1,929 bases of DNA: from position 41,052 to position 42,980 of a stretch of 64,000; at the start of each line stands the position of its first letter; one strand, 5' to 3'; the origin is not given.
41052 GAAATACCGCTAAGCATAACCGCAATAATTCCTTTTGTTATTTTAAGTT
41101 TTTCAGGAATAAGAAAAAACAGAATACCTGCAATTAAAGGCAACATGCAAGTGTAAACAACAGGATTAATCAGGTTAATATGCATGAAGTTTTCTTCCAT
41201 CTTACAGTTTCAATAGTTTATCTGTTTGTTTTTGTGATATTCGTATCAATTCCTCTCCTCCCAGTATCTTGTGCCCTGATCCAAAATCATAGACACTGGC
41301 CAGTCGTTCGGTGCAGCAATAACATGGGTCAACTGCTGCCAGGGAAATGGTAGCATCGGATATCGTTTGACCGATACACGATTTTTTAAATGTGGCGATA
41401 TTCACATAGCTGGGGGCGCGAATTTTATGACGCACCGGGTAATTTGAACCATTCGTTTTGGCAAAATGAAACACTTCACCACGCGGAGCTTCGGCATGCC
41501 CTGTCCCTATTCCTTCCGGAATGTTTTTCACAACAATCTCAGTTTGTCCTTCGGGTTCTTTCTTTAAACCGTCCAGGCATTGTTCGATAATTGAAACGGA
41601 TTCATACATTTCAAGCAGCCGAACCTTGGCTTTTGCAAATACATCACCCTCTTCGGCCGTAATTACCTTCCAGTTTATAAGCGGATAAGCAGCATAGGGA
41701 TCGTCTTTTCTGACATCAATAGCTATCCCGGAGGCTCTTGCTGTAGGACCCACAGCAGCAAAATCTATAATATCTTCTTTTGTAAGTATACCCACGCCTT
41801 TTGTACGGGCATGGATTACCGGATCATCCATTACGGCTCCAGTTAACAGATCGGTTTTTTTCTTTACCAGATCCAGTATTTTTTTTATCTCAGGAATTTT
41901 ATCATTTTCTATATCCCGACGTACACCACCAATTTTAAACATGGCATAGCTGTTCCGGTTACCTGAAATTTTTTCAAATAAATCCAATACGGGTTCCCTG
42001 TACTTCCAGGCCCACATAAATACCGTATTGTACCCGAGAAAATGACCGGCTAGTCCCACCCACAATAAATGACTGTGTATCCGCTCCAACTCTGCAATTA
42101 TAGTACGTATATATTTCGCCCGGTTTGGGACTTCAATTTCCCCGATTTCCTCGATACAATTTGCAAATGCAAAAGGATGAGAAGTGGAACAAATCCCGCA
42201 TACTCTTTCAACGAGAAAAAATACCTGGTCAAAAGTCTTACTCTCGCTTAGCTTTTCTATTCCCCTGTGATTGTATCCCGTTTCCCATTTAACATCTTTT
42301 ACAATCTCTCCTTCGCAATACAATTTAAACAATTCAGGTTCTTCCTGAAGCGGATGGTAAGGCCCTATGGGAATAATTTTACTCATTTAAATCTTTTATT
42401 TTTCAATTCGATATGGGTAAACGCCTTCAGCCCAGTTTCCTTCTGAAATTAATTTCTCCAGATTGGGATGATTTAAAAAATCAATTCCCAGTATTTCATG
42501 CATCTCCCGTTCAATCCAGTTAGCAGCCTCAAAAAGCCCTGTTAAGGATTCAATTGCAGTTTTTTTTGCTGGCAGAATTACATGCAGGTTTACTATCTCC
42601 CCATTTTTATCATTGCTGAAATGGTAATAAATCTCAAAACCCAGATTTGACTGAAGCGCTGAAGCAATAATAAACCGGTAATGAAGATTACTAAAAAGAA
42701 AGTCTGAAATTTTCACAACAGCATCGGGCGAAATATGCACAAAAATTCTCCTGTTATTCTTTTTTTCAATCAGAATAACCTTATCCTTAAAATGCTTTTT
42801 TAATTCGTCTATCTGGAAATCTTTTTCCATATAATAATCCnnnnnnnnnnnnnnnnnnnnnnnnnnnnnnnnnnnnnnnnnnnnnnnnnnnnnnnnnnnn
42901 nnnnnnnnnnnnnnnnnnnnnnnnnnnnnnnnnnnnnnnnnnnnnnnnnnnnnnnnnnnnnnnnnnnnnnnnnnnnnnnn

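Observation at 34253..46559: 17-gene operon fusing an NAD(P)H-type (sulfhydrogenase beta/gamma) module to a group-4 [NiFe] hydrogenase and a complete MrpA-G antiporter set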

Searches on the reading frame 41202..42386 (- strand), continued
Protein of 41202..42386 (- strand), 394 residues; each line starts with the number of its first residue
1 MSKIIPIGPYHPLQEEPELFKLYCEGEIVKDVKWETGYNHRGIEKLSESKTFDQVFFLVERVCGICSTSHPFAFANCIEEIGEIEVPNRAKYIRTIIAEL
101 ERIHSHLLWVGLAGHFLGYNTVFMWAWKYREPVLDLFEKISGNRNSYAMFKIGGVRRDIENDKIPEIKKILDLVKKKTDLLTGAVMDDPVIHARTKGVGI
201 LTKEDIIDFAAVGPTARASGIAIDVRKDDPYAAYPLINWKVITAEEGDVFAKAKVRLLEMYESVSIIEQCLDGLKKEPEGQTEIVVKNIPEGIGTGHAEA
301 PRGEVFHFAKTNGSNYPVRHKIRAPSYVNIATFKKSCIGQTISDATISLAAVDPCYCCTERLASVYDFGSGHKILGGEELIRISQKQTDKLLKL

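Call 64: find_encoding_contigs(protein=P0246, flank=10000, max_places=1)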
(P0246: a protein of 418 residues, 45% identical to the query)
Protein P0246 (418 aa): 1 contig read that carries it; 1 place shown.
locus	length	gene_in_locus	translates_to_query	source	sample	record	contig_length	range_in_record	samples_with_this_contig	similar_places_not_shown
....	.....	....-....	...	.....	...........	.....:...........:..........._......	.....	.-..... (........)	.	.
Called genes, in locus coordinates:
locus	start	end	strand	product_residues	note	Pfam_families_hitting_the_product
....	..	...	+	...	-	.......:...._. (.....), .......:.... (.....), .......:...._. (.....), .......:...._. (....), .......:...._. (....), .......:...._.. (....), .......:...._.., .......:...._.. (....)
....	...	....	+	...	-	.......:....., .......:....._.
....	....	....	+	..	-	-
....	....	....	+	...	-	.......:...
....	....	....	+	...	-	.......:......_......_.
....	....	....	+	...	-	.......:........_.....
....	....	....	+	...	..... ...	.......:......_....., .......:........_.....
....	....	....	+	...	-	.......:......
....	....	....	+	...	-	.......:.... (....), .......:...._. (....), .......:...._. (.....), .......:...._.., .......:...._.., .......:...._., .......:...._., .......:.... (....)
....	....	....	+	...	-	-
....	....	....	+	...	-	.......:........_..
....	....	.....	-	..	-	?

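Call 65: find_encoding_contigs(protein=P0247, flank=10000, max_places=1)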
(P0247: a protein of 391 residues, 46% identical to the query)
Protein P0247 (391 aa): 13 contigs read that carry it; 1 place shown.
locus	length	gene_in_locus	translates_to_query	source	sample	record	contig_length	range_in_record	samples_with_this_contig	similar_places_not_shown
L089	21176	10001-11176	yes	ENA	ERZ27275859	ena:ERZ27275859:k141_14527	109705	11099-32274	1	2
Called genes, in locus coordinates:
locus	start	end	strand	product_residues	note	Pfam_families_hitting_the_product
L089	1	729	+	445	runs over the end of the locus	PF18195:GatD_N, PF00710:Asparaginase, PF17763:Asparaginase_C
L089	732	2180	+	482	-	PF02934:GatB_N, PF02637:GatB_Yqey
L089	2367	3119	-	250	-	-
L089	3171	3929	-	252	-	-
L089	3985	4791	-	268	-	-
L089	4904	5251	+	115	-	-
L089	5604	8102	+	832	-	PF02463:SMC_N, PF13175:AAA_15, PF13476:AAA_23, PF06470:SMC_hinge, PF13304:AAA_21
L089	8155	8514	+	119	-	PF03479:PCC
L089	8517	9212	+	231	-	PF02616:SMC_ScpA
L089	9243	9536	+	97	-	PF00329:Complex1_30kDa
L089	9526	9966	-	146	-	PF01750:HycI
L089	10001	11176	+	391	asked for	PF00374:NiFeSe_Hases, PF00346:Complex1_49kDa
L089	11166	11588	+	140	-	PF01058:Oxidored_q6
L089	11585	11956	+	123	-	PF00037:Fer4, PF13237:Fer4_10, PF14697:Fer4_21 (weak), PF13183:Fer4_8, PF12838:Fer4_7, PF13187:Fer4_9, PF13534:Fer4_17, PF00037:Fer4, +5 more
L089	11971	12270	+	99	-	PF00507:Oxidored_q4 (weak)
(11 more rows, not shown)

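Call 66: find_encoding_contigs(protein=P0248, flank=10000, max_places=1)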
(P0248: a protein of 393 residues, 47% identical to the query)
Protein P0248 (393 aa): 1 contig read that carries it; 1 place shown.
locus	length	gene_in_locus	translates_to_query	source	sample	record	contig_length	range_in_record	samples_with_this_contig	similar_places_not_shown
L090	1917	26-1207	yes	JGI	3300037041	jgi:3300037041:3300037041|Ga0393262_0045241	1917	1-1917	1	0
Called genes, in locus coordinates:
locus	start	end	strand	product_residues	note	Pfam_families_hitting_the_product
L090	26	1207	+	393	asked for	PF00374:NiFeSe_Hases, PF00346:Complex1_49kDa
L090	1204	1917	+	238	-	?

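Call 67: find_encoding_contigs(protein=P0254, flank=10000, max_places=1)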
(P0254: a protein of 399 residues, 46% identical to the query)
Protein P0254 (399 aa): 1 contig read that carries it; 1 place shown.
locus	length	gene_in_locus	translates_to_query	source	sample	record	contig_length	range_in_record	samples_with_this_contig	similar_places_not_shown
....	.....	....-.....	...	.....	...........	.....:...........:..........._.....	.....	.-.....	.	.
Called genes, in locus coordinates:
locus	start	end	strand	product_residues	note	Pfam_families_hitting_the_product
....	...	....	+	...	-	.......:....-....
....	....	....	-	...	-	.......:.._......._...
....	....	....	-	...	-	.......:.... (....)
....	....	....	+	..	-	-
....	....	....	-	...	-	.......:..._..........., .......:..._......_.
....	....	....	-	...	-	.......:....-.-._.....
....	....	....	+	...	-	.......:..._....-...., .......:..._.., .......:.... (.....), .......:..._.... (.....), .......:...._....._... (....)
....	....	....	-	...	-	-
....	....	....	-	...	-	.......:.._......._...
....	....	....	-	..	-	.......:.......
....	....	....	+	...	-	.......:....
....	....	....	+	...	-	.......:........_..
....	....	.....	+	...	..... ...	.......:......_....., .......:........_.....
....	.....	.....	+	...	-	?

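Call 68: list_cluster_members(proteins=[P0242, P0244, P0241])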
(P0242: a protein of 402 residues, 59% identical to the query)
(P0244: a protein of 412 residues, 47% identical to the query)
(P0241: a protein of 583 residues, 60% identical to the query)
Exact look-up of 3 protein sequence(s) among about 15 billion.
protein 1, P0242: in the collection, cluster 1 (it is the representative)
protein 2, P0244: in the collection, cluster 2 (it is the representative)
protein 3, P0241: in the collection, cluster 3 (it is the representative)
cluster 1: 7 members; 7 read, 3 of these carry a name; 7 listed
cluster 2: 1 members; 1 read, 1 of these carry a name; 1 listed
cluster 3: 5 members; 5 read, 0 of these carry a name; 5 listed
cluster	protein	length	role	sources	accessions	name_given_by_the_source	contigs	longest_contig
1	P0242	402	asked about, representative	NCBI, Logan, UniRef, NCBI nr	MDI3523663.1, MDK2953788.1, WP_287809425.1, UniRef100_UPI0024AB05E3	nickel-dependent hydrogenase large subunit [Kosmotoga sp.] | hydrogenase large subunit n=1 Tax=Kosmotoga sp. TaxID=1955248 RepID=UPI0024AB05E3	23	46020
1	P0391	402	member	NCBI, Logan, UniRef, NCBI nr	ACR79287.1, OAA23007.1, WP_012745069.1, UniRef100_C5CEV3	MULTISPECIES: nickel-dependent hydrogenase large subunit [Kosmotoga] | NADH-ubiquinone oxidoreductase chain 49kDa n=1 Tax=Kosmotoga olearia (strain ATCC ...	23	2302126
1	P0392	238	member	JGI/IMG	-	NADH-quinone oxidoreductase subunit D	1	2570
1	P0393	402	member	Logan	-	-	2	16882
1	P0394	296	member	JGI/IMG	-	-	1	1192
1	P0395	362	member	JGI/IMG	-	-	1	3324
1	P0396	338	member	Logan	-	-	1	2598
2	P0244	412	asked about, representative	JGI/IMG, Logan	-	membrane-bound hydrogenase subunit alpha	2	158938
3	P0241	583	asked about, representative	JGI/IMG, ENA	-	-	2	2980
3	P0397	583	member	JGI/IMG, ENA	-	-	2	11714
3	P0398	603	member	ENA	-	-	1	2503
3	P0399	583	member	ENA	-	-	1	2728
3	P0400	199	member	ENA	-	-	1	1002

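Call 79: find_homologous_proteins(query=P0244, max_evalue=1e-30)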
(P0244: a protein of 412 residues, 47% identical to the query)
Query P0244 (412 aa): 5246 proteins with E <= 1e-30 among 8000 candidates; the best 120 are listed.
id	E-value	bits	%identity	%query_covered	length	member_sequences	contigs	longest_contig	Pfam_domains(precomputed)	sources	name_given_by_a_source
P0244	4.5e-280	947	100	100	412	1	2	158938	PF00374.25,PF00346.25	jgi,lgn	jgi:membrane-bound hydrogenase subunit alpha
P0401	1.6e-229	780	85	96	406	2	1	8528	PF00374.25,PF00346.25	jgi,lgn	-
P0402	4.0e-216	736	80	96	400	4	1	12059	PF00374.25,PF00346.25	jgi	jgi:membrane-bound hydrogenase subunit alpha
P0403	1.1e-208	712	75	97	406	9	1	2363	PF00374.25,PF00346.25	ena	-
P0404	1.3e-203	695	74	98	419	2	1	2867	PF00374.25,PF00346.25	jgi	jgi:Ni,Fe-hydrogenase III large subunit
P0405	2.8e-183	628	69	97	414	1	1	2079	PF00374.25,PF00346.25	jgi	jgi:membrane-bound hydrogenase subunit alpha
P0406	4.0e-167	575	64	94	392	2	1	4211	PF00374.25,PF00346.25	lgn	-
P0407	5.3e-149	515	59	90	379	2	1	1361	PF00374.25,PF00346.25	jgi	-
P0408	6.3e-148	511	59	94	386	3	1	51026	PF00374.25,PF00346.25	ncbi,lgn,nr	ncbi:MAG: nickel-dependent hydrogenase large subunit [bacterium]|nr:nickel-dependent hydrogenase lar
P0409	8.1e-148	511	60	94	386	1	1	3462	PF00374.25,PF00346.25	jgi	jgi:membrane-bound hydrogenase subunit alpha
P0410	2.6e-145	503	60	91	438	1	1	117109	PF00374.25,PF00346.25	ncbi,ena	-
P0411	5.1e-142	492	60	91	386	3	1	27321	PF00374.25,PF00346.25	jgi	jgi:membrane-bound hydrogenase subunit alpha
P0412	2.8e-140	486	55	94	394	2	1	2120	PF00374.25,PF00346.25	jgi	jgi:NADH-quinone oxidoreductase subunit D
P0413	3.3e-140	486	52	94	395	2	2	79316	PF00374.25,PF00346.25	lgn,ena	-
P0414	3.5e-140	486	51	94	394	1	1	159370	PF00374.25,PF00346.25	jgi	-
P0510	2.7e-123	430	50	92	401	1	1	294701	PF00374.25,PF00346.25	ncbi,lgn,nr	ncbi:MAG: nickel-dependent hydrogenase large subunit [Elusimicrobia bacterium]|nr:nickel-dependent h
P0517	7.1e-123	429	49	93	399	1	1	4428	PF00374.25,PF00346.25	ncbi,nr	ncbi:MAG: nickel-dependent hydrogenase large subunit [Candidatus Omnitrophota bacterium]|nr:nickel-d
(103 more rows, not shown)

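Call 80: find_encoding_contigs(protein=P0408, flank=10000, max_places=1)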
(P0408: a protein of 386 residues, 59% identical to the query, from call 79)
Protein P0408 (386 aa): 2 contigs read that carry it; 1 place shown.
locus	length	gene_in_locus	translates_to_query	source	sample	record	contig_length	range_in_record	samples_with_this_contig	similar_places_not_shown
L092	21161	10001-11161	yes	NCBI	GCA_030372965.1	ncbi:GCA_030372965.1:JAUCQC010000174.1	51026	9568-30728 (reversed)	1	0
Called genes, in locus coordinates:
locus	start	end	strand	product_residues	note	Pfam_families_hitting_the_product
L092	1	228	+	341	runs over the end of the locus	PF13746:Fer4_18 (faint), PF12838:Fer4_7 (faint), PF13183:Fer4_8 (faint), PF13187:Fer4_9 (faint), PF13237:Fer4_10 (faint), PF12797:Fer4_2 (faint), PF00037:Fer4 (faint), PF17179:Fer4_22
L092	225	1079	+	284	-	PF00970:FAD_binding_6 (weak), PF00175:NAD_binding_1, PF10418:DHODB_Fe-S_bind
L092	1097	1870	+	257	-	PF01058:Oxidored_q6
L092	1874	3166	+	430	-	PF00374:NiFeSe_Hases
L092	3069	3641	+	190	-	PF01750:HycI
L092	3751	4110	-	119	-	-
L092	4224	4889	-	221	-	PF13441:Gly-zipper_YMGG, PF05433:Rick_17kDa_Anti, PF13488:Gly-zipper_Omp, PF00691:OmpA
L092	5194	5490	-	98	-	-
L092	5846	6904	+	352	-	PF13187:Fer4_9 (faint), PF13534:Fer4_17 (faint), PF13746:Fer4_18 (faint), PF00037:Fer4 (faint), PF12797:Fer4_2 (faint), PF13183:Fer4_8 (weak), PF13237:Fer4_10 (weak), PF17179:Fer4_22, +1 more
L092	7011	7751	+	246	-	PF10418:DHODB_Fe-S_bind (weak)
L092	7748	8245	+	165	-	PF12797:Fer4_2 (faint), PF13247:Fer4_11, PF12838:Fer4_7 (weak), PF13187:Fer4_9 (weak), PF00037:Fer4 (weak), PF12837:Fer4_6 (weak)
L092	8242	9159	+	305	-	PF00146:NADHdh (weak)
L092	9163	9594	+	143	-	PF01058:Oxidored_q6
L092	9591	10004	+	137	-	PF00329:Complex1_30kDa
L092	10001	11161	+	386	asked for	PF00374:NiFeSe_Hases, PF00346:Complex1_49kDa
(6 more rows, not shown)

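Call 81: find_encoding_contigs(protein=P0414, flank=10000, max_places=1)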
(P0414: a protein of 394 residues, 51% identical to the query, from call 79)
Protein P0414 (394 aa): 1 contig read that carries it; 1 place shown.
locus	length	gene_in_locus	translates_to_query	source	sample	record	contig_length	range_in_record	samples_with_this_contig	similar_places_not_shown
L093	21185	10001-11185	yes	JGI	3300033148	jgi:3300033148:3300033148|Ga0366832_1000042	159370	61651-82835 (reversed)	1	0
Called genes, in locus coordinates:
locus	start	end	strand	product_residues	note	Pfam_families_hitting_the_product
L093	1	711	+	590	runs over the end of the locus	PF00111:Fer2, PF13510:Fer2_4, PF10588:NADH-G_4Fe-4S_3, PF12838:Fer4_7, PF13183:Fer4_8 (weak), PF22117:Fer4_Nqo3, PF02906:Fe_hyd_lg_C, PF02256:Fe_hyd_SSU, +3 more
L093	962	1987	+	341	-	PF12800:Fer4_4 (faint), PF13187:Fer4_9 (faint), PF13237:Fer4_10 (faint), PF12838:Fer4_7 (faint), PF12797:Fer4_2 (faint), PF00037:Fer4 (faint), PF12837:Fer4_6 (faint), PF17179:Fer4_22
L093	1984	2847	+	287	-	PF00970:FAD_binding_6 (weak), PF00175:NAD_binding_1, PF10418:DHODB_Fe-S_bind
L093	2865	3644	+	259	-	PF01058:Oxidored_q6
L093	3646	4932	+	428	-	PF27537:HoxH (weak), PF00374:NiFeSe_Hases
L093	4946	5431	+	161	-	PF01750:HycI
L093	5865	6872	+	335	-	PF13187:Fer4_9 (faint), PF17179:Fer4_22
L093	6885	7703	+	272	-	PF00175:NAD_binding_1, PF10418:DHODB_Fe-S_bind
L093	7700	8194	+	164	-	PF13237:Fer4_10 (faint), PF12837:Fer4_6 (faint), PF13187:Fer4_9 (faint), PF13247:Fer4_11, PF12838:Fer4_7 (weak)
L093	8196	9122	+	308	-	PF00146:NADHdh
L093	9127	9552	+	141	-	PF01058:Oxidored_q6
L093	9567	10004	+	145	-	PF00329:Complex1_30kDa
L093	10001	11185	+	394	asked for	PF00374:NiFeSe_Hases, PF00346:Complex1_49kDa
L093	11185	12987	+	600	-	PF00361:Proton_antipo_M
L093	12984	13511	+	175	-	PF13244:MbhD, PF20501:MbhE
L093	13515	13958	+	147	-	PF04039:MnhB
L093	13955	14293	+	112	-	PF00420:Oxidored_q2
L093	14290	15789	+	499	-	PF00662:Proton_antipo_N, PF10125:NADHdeh_related (weak), PF00361:Proton_antipo_M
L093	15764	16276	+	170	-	PF01899:MNHE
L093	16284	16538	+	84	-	PF04066:MrpF_PhaF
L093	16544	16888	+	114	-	PF03334:PhaG_MnhG_YufB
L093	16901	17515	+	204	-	PF12837:Fer4_6 (weak), PF13237:Fer4_10 (weak), PF00037:Fer4, PF12838:Fer4_7, PF13187:Fer4_9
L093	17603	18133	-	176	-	PF14378:PAP2_3 (weak), PF01569:PAP2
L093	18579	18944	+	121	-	PF09858:DUF2085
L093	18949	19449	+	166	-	PF13858:DUF4199 (weak)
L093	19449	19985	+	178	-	-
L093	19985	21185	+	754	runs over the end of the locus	PF13620:CarboxypepD_reg, PF13715:CarbopepD_reg_2, PF07715:Plug, PF00593:TonB_dep_Rec_b-barrel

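Call 82: find_encoding_contigs(protein=P0510, flank=10000, max_places=1)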
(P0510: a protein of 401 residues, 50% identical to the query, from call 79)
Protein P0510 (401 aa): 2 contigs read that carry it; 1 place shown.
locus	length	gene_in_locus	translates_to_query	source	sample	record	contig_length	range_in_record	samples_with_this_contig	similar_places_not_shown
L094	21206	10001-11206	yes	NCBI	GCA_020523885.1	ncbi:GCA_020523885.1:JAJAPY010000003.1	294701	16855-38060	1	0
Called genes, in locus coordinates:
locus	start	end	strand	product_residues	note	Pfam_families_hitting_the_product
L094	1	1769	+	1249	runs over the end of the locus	PF08309:LVIVD, PF00041:fn3 (weak), PF08309:LVIVD, PF00041:fn3 (weak), PF08309:LVIVD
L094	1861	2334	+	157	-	PF01029:NusB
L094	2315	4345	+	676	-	PF22745:Nlig-Ia, PF01653:DNA_ligase_aden, PF03120:OB_DNA_ligase, PF03119:DNA_ligase_ZBD (weak), PF14520:HHH_5 (faint), PF12826:HHH_2, PF00533:BRCT, PF12738:PTCB-BRCT (faint)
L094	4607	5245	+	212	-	PF06971:Put_DNA-bind_N, PF02629:CoA_binding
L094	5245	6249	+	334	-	PF17179:Fer4_22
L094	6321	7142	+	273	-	PF00970:FAD_binding_6, PF00175:NAD_binding_1, PF10418:DHODB_Fe-S_bind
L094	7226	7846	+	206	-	PF13187:Fer4_9 (faint), PF13247:Fer4_11, PF12838:Fer4_7 (weak)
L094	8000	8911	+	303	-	PF00146:NADHdh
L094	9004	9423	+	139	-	PF01058:Oxidored_q6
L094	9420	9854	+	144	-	PF00329:Complex1_30kDa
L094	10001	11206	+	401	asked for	PF00374:NiFeSe_Hases, PF00346:Complex1_49kDa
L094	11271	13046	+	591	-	PF00361:Proton_antipo_M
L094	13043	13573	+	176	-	PF13244:MbhD, PF20501:MbhE (weak)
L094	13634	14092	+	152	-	PF04039:MnhB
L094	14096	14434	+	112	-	PF00420:Oxidored_q2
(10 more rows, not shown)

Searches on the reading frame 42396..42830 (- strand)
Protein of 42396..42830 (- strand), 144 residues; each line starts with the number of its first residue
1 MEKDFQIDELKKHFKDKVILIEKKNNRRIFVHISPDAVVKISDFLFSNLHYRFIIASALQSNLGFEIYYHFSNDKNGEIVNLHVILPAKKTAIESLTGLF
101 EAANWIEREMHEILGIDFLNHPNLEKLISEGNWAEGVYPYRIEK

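Call 3: search_protein_families(library=pfam, proteins=[window:42396-42830:-], max_evalue=0.01)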
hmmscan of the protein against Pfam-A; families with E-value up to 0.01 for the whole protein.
window:42396-42830:- (144 aa): 1 family
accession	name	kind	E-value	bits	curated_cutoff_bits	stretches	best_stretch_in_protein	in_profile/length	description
PF00329.25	Complex1_30kDa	-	4.1e-20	73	22.5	1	31-141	1-115/124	Respiratory-chain NADH dehydrogenase, 30 Kd subunit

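Call 5: search_protein_families(library=ncbifam, proteins=[window:42396-42830:-], max_evalue=0.00001)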
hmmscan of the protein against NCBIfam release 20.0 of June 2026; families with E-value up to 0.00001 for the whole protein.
window:42396-42830:- (144 aa): 13 families
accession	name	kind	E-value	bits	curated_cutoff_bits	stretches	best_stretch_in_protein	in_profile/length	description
NF040611.1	F420_dehyd_FpoC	exception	1.6e-18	67.1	220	1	1-130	1-133/158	F420H2 dehydrogenase subunit FpoC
TIGR01961.1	NuoC_fam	subfamily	4.7e-18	65.9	122.45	1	31-141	3-115/122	NADH (or F420H2) dehydrogenase, subunit C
NF004735.0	PRK06074.2-2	equivalog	6.7e-17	61.9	176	1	5-130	5-133/158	NADH-quinone oxidoreductase subunit C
NF006304.0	PRK08491.1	equivalog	8.9e-17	61.5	228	1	25-135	55-167/263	NADH-quinone oxidoreductase subunit C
NF005832.0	PRK07735.1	equivalog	4.1e-13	49.3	431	1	63-134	344-415/430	NADH-quinone oxidoreductase subunit C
NF008728.0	PRK11742.1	equivalog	4.5e-13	48.4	840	1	7-134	25-164/598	NADH-quinone oxidoreductase subunit C/D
NF004737.0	PRK06074.2-4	equivalog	1.2e-12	48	144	1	33-134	18-116/150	NADH-quinone oxidoreductase subunit C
NF009808.0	PRK13292.1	equivalog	2.6e-11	42.1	1156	1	64-134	295-365/791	NADH-quinone oxidoreductase subunit B/C/D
NF004734.0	PRK06074.2-1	equivalog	6.2e-11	42.6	169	1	7-141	9-146/164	NADH-quinone oxidoreductase subunit C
NF004733.0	PRK06074.1-5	equivalog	9.6e-11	41.7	225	1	15-130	18-137/203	NADH-quinone oxidoreductase subunit C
NF009141.0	PRK12494.1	equivalog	1.6e-10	41.1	175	1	74-134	95-155/175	NAD(P)H-quinone oxidoreductase subunit J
NF005856.0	PRK07785.1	equivalog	2.6e-07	30.7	224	1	28-134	101-214/246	NADH-quinone oxidoreductase subunit C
NF004730.0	PRK06074.1-1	equivalog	2.1e-06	27.7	193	1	75-130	88-144/200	NADH-quinone oxidoreductase subunit C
